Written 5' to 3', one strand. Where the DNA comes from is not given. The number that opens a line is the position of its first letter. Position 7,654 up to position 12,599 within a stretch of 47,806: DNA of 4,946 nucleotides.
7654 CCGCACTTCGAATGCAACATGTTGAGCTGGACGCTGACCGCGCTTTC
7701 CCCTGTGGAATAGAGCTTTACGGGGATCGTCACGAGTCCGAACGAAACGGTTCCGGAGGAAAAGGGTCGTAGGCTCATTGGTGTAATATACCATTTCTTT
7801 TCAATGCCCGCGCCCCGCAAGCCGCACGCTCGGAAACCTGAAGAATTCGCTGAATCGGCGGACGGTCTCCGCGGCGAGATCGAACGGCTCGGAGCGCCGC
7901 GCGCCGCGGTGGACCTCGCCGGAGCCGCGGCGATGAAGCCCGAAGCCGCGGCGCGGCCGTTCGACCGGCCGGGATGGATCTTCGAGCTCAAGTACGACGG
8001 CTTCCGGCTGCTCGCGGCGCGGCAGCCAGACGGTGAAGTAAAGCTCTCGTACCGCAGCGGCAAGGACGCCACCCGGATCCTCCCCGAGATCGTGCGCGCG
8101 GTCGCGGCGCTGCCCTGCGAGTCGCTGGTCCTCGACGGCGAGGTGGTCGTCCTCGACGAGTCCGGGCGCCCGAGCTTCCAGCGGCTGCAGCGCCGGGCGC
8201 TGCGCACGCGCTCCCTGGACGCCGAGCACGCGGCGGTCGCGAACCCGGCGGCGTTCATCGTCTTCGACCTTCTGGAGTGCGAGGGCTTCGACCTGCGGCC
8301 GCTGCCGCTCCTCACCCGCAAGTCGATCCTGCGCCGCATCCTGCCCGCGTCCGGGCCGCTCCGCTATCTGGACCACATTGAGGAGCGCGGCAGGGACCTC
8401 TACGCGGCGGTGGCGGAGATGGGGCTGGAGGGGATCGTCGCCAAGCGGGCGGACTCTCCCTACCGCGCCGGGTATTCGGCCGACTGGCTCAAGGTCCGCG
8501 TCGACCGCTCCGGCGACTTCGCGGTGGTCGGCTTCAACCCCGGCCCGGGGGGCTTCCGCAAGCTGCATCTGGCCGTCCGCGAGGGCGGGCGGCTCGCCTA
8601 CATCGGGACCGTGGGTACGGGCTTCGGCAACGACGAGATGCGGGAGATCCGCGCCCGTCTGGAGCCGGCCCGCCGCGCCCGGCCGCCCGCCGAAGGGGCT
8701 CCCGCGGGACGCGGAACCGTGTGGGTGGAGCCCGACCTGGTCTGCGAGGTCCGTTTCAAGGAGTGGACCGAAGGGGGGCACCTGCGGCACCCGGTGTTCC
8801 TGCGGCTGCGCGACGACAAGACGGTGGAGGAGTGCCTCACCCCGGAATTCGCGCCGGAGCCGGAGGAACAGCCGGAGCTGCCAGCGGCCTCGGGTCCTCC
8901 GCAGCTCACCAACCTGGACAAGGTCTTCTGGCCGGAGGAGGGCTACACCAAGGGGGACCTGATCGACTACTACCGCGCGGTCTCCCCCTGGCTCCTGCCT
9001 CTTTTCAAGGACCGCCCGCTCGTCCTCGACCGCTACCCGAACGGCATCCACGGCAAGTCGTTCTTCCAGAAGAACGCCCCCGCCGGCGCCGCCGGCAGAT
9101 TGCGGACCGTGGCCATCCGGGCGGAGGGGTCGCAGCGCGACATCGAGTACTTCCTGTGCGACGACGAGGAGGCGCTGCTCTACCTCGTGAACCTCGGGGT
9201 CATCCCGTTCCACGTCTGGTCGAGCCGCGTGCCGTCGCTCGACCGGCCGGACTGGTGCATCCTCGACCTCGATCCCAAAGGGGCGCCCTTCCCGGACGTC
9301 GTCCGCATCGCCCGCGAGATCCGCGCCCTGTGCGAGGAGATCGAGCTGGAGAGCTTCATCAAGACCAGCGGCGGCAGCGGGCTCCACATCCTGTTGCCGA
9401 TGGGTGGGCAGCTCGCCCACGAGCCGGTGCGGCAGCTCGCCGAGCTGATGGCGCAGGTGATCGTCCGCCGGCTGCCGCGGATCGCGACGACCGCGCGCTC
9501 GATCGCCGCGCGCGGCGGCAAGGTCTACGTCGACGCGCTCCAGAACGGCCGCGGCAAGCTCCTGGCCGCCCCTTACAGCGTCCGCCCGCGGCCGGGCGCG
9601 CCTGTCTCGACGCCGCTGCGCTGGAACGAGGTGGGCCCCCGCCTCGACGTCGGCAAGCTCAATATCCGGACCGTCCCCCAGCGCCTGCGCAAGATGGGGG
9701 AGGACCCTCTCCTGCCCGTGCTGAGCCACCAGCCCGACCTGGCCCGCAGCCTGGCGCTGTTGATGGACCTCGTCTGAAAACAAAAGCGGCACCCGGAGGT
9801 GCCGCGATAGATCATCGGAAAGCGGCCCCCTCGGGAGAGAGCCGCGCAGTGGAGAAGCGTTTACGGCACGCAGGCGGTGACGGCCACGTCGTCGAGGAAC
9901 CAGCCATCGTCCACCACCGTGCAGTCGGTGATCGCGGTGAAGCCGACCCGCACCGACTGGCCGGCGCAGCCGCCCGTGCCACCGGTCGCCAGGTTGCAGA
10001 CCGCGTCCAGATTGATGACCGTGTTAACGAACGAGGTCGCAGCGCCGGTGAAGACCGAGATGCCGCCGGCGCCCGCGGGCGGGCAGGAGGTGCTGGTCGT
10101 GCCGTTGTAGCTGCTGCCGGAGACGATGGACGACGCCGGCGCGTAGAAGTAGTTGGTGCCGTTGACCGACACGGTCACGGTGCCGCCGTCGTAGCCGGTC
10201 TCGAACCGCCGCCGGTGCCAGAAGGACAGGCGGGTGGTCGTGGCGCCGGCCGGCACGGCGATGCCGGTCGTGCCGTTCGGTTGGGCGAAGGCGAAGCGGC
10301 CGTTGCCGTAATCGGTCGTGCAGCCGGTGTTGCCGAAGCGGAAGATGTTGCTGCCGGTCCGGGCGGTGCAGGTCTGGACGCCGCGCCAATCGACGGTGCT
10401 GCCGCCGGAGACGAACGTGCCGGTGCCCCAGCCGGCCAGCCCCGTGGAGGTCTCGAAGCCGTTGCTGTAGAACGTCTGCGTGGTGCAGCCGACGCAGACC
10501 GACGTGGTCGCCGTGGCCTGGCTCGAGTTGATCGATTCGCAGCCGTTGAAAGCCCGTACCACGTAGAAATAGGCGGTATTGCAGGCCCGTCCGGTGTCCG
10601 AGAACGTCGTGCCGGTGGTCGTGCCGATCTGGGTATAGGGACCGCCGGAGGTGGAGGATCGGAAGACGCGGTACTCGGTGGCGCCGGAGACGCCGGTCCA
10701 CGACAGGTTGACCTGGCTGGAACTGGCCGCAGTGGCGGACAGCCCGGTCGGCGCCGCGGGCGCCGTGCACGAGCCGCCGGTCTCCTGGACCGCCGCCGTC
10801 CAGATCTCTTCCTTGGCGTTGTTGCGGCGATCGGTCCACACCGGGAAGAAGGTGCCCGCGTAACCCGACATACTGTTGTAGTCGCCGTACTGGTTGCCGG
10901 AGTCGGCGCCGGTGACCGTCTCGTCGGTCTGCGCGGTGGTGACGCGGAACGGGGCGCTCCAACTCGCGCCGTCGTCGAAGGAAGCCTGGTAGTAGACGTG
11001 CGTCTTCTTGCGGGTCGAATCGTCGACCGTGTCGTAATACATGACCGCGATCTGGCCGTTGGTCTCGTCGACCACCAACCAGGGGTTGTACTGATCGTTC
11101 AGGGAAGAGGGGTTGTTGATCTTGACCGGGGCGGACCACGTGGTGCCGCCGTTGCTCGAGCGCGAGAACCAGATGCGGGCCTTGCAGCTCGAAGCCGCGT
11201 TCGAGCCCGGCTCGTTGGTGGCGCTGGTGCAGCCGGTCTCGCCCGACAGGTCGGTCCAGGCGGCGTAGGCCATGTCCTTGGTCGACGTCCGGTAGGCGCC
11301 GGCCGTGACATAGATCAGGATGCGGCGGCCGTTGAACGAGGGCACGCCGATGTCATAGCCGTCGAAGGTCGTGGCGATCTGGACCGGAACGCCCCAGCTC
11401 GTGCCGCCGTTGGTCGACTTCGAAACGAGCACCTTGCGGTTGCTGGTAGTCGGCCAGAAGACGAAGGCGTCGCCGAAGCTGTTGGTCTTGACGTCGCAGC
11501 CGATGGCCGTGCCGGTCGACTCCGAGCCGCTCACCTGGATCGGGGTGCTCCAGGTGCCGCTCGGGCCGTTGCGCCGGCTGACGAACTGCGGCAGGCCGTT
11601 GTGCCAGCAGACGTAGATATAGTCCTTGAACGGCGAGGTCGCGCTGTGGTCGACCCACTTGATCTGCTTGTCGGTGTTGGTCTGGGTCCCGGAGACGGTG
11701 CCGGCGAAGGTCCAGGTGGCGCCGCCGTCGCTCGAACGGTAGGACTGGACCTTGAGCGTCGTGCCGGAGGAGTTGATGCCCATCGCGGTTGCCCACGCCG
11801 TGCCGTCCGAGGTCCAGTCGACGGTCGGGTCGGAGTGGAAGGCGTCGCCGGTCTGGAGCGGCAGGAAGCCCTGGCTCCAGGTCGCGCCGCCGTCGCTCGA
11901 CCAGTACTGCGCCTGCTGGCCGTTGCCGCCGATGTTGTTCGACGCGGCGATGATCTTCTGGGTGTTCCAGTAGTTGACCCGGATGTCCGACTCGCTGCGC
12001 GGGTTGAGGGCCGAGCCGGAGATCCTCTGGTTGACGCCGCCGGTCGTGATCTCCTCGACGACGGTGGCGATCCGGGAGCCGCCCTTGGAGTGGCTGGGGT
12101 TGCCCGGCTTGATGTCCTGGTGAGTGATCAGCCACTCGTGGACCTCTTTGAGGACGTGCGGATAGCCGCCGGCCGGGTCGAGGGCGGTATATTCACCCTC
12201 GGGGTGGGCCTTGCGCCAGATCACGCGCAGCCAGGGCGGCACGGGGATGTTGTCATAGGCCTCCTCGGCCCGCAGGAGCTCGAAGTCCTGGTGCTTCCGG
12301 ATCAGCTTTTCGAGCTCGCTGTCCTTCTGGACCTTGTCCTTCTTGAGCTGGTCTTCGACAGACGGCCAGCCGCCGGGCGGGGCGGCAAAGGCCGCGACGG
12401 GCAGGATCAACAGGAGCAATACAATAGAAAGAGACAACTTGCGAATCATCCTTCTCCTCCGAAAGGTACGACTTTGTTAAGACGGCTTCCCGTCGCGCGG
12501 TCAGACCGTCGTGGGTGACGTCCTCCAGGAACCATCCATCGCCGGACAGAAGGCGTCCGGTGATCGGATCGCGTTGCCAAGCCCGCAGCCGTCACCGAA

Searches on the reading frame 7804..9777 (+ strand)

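Call 8: search_protein_families(library=pfam, proteins=[window:7804-9777:+], max_evalue=0.01)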
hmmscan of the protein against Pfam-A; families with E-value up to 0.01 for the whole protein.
window:7804-9777:+ (657 aa): 4 families
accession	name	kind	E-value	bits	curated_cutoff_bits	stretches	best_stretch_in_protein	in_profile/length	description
PF21686.3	LigD_Prim-Pol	-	2.9e-85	286.3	27.4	1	382-635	1-253/254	LigD, primase-polymerase domain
PF01068.26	DNA_ligase_A_M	-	1.5e-29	103.6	26.2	1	45-231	9-203/204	ATP dependent DNA ligase domain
PF04679.21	DNA_ligase_A_C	-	5.4e-29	100.9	27.5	1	249-339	3-94/94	ATP dependent DNA ligase C terminal region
PF01896.25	DNA_primase_S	-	7.5e-06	26.8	26.8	1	488-607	2-163/163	DNA primase small subunit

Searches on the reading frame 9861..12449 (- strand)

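Call 8: search_protein_families(library=pfam, proteins=[window:9861-12449:-], max_evalue=0.01)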
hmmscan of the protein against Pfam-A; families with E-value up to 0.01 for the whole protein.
window:9861-12449:- (862 aa): 3 families
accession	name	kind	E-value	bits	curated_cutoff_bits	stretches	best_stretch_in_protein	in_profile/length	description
PF13088.12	BNR_2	-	4.1e-09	36.6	31.4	1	425-506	19-103/277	BNR repeat-like domain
PF00041.27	fn3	-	0.0023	18.5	25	1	566-645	2-80/84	Fibronectin type III domain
PF02012.26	BNR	-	0.0036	17.5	27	0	182-192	1-11/12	BNR/Asp-box repeat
